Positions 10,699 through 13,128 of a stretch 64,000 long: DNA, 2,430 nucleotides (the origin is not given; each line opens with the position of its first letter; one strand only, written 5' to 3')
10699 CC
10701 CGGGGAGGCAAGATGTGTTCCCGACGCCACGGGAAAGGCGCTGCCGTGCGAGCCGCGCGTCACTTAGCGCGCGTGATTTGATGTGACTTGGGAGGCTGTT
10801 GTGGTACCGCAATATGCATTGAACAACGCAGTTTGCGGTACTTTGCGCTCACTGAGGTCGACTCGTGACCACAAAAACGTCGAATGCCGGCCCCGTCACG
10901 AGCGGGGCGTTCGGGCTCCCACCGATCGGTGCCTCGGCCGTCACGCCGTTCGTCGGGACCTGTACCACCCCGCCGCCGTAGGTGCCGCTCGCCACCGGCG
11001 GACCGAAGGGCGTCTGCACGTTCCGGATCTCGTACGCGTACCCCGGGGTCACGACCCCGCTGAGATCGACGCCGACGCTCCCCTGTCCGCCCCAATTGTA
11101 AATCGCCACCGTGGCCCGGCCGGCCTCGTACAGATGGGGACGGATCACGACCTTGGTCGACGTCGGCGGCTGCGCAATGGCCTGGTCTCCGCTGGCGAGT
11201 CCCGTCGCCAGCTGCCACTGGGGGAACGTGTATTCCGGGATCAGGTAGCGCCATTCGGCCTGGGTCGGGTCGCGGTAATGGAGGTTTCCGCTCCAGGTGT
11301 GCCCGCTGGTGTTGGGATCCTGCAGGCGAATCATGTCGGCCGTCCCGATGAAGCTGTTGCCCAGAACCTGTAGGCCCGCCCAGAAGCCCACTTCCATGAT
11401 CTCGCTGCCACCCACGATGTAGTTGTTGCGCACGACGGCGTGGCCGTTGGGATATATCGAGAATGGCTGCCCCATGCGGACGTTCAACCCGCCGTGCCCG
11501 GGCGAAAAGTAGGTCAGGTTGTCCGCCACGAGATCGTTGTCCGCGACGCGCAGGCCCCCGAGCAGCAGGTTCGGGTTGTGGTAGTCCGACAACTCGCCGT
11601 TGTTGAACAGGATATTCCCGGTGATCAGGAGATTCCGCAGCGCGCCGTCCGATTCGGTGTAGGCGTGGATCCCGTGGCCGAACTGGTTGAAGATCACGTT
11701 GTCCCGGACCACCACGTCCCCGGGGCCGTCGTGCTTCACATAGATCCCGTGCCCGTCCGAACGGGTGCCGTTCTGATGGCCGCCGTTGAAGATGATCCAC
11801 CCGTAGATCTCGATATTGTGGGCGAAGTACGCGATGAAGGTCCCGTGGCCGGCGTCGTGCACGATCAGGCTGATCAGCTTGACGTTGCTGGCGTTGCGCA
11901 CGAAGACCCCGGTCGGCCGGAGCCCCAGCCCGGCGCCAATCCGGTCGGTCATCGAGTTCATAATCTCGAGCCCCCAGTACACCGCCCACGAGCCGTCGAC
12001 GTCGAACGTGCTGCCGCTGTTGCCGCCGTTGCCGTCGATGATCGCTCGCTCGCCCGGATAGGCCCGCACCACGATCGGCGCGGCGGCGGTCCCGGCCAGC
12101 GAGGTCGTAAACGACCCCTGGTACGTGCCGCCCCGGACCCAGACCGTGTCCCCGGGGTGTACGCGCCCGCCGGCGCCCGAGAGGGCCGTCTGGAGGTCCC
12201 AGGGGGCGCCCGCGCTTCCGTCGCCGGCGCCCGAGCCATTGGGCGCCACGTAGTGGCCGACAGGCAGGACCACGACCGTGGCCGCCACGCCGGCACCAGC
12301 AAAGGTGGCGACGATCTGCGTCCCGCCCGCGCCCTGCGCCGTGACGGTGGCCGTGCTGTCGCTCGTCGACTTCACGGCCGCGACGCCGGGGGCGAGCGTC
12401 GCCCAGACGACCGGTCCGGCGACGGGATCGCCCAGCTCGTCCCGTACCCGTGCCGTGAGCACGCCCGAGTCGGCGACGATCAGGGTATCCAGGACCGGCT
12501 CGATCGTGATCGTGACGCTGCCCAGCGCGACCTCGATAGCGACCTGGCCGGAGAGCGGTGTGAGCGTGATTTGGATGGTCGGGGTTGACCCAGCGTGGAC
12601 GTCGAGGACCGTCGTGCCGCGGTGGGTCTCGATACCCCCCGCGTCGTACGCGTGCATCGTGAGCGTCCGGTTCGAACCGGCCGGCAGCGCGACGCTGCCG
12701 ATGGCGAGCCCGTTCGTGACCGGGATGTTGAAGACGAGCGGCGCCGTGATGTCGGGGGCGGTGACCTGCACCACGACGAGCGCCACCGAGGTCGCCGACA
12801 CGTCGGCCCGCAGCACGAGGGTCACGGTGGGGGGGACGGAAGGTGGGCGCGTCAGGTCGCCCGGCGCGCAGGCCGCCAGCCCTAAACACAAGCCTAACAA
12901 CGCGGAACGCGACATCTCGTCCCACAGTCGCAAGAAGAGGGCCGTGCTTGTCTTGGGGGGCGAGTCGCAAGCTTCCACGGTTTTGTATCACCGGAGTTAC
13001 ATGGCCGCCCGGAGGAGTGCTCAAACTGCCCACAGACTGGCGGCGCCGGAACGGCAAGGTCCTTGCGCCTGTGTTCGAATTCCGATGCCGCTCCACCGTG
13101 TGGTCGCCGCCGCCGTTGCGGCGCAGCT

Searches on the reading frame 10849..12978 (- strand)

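Call 7: search_protein_families(library=pfam, proteins=[window:10849-12978:-])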
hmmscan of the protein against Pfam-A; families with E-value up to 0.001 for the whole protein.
window:10849-12978:- (709 aa): 1 family
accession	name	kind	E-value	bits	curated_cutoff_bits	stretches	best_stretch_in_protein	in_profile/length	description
PF13229.12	Beta_helix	-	5e-08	33.2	25.9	1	355-461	46-138/158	Right handed beta helix region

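Call 57: search_protein_families(library=ncbifam, proteins=[window:10852-12978:-], max_evalue=0.001)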
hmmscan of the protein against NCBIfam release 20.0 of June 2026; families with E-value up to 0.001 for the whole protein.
window:10852-12978:- (709 aa): 2 families
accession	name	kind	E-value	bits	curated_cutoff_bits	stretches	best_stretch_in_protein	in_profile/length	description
NF041899.1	pec_ly_PelN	equivalog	1e-08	34.4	740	1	223-423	8-225/437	pectate lyase PelN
NF041903.1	exo-PATE_PelX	equivalog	0.0009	17.7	1490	0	242-321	392-467/734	pectate disaccharide-lyase PelX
